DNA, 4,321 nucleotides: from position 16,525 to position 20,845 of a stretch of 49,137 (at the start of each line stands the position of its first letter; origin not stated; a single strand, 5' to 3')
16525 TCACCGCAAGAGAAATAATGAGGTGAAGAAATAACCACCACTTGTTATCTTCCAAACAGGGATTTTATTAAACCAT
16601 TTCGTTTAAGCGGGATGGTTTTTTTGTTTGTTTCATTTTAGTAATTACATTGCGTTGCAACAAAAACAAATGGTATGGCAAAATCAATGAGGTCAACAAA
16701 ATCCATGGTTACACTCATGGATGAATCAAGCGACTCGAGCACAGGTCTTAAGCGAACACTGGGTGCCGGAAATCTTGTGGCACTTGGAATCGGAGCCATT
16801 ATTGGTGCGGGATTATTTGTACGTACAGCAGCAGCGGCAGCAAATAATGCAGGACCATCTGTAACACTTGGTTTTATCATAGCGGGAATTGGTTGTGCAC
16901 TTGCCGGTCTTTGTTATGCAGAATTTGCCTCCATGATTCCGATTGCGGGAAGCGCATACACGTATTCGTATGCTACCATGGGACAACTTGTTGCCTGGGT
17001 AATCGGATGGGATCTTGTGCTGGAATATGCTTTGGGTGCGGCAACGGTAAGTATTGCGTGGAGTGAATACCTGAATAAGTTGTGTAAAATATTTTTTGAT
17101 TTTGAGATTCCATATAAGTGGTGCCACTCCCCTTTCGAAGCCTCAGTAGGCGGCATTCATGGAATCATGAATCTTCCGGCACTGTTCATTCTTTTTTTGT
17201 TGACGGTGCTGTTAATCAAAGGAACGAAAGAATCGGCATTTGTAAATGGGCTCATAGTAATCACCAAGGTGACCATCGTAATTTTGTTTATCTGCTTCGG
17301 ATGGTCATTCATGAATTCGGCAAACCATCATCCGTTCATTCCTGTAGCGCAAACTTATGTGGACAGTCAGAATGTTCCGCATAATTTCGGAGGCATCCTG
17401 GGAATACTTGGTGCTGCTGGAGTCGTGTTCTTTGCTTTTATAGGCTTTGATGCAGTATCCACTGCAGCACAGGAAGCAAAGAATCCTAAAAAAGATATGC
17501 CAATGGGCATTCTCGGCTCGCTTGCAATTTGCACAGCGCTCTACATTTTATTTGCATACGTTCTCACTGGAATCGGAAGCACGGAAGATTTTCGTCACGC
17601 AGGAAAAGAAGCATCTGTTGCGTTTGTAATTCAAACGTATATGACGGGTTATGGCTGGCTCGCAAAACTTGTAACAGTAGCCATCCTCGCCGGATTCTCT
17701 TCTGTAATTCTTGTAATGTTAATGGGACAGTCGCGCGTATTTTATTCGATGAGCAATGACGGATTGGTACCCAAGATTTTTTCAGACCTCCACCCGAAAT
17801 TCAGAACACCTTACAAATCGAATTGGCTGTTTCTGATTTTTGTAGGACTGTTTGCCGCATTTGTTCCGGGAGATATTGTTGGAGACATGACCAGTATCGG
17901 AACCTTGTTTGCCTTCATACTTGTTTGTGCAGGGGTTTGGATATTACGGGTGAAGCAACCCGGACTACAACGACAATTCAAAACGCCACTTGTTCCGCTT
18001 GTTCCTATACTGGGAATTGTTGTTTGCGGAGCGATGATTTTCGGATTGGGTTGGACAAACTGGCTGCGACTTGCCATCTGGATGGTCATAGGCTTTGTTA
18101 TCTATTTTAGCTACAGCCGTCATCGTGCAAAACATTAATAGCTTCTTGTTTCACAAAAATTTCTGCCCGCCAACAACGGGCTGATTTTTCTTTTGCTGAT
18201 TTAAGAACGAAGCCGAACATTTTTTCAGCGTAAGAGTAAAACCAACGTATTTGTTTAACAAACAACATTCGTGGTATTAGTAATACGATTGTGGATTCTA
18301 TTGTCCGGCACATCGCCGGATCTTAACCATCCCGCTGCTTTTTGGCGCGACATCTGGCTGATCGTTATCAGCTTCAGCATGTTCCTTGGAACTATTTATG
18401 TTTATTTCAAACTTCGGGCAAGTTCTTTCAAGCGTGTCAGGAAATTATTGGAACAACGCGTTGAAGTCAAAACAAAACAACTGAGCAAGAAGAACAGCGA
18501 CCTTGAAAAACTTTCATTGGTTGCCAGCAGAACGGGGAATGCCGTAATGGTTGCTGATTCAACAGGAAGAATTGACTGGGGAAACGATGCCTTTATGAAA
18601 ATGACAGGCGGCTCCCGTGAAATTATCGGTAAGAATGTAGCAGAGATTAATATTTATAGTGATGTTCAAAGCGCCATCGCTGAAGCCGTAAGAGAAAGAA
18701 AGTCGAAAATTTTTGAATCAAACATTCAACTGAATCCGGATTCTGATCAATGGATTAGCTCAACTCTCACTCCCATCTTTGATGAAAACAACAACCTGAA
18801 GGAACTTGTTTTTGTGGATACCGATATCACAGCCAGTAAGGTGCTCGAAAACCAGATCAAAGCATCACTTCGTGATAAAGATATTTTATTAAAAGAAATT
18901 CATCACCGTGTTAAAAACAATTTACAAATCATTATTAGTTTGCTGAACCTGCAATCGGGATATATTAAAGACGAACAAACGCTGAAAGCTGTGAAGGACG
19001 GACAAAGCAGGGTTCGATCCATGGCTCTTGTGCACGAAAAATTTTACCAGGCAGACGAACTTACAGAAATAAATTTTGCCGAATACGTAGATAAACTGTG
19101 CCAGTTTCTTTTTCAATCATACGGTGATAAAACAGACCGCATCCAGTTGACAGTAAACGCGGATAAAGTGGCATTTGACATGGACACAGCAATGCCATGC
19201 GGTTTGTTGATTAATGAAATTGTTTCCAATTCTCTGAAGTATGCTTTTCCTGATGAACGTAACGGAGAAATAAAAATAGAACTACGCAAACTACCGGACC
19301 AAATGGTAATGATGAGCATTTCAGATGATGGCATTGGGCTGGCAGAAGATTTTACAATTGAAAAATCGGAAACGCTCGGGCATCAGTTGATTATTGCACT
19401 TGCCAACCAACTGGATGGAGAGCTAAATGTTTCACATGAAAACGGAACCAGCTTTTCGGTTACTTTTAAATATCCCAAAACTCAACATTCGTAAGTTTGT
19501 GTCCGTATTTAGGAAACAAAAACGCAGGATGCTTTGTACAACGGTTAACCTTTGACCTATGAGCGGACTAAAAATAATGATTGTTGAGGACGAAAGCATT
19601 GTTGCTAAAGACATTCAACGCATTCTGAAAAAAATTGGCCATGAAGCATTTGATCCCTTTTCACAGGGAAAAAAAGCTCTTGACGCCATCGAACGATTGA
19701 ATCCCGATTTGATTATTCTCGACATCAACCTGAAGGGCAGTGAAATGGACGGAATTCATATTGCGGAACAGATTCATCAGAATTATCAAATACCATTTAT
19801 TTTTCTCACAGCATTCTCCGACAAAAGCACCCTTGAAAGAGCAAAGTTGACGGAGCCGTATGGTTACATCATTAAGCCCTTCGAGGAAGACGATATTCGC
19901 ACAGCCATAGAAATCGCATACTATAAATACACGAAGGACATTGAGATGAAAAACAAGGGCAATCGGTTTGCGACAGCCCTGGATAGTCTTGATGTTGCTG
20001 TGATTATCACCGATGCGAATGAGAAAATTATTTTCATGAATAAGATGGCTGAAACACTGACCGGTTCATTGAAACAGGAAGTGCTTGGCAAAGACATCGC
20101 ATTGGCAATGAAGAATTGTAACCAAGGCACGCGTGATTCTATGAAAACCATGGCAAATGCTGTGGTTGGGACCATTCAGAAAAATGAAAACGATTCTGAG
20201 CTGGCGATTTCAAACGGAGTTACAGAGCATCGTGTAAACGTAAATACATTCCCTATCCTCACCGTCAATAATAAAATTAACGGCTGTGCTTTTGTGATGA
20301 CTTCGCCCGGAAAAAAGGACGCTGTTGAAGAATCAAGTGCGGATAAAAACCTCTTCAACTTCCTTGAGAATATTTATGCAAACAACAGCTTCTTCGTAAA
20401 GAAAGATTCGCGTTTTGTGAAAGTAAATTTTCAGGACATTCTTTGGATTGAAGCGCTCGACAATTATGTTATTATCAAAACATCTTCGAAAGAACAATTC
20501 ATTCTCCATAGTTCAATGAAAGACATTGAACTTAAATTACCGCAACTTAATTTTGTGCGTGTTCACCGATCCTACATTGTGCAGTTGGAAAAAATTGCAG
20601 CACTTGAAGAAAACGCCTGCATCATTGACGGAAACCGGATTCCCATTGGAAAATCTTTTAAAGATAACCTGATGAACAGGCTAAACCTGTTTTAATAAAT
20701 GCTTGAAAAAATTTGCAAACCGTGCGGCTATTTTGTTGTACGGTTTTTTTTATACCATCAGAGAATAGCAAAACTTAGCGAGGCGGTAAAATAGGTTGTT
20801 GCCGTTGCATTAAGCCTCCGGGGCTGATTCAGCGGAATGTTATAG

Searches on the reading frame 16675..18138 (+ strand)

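Call 59: search_protein_families(library=pfam, proteins=[window:16675-18138:+], max_evalue=0.00001)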
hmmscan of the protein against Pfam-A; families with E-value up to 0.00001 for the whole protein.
window:16675-18138:+ (487 aa): 3 families
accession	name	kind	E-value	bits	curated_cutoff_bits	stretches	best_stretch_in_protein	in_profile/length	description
PF13520.12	AA_permease_2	-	2e-52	179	27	1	33-456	5-402/427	Amino acid permease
PF00324.27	AA_permease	-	6.4e-45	154.1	24.6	1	35-465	3-427/470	Amino acid permease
PF13906.12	AA_permease_C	-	2e-14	53.8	27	1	435-484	1-50/51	C-terminus of AA_permease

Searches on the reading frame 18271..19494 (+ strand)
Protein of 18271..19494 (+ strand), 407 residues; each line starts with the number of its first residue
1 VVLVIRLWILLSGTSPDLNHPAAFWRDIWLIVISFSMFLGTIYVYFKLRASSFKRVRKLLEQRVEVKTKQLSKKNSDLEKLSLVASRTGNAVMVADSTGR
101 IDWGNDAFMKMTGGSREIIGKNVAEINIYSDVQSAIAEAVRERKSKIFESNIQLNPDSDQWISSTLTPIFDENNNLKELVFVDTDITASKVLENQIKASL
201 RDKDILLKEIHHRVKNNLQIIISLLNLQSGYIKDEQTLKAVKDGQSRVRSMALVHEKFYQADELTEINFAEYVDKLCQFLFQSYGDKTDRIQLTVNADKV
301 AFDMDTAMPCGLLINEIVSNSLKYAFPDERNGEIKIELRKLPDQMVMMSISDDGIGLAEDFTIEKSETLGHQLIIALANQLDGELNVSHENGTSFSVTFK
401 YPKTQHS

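Call 60: search_protein_families(library=pfam, proteins=[window:18271-19494:+], max_evalue=0.00001)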
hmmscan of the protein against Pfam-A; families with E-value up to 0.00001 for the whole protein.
window:18271-19494:+ (407 aa): 4 families
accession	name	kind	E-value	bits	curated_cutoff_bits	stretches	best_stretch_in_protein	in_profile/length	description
PF07568.18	HisKA_2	-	1e-29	102.9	22.3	1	209-284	1-76/76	Histidine kinase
PF13426.13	PAS_9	-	6.2e-12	46.1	27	1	90-187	2-102/103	PAS domain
PF02518.31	HATPase_c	-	6.5e-09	36.7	26.4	1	312-401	8-109/111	Histidine kinase-, DNA gyrase B-, and HSP90-like ATPase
PF08448.16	PAS_4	-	5.3e-08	33.5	23.1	1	90-190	6-109/110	PAS fold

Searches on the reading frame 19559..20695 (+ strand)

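Call 60: search_protein_families(library=pfam, proteins=[window:19559-20695:+], max_evalue=0.00001)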
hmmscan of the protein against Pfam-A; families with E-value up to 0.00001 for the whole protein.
window:19559-20695:+ (378 aa): 5 families
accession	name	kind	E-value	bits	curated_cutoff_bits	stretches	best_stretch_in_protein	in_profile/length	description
PF00072.30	Response_reg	-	4.1e-22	78.9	30.2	1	6-118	1-111/111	Response regulator receiver domain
PF04397.21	LytTR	-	3.1e-19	69.4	22.6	1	285-375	2-97/98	LytTr DNA-binding domain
PF00989.32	PAS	-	6.5e-09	36.2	22.6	1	136-187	2-53/113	PAS fold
PF13188.13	PAS_8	-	5.5e-08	32.9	21.8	1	135-181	1-44/65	PAS domain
PF13426.13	PAS_9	-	8.1e-08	32.9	27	1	146-247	2-98/103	PAS domain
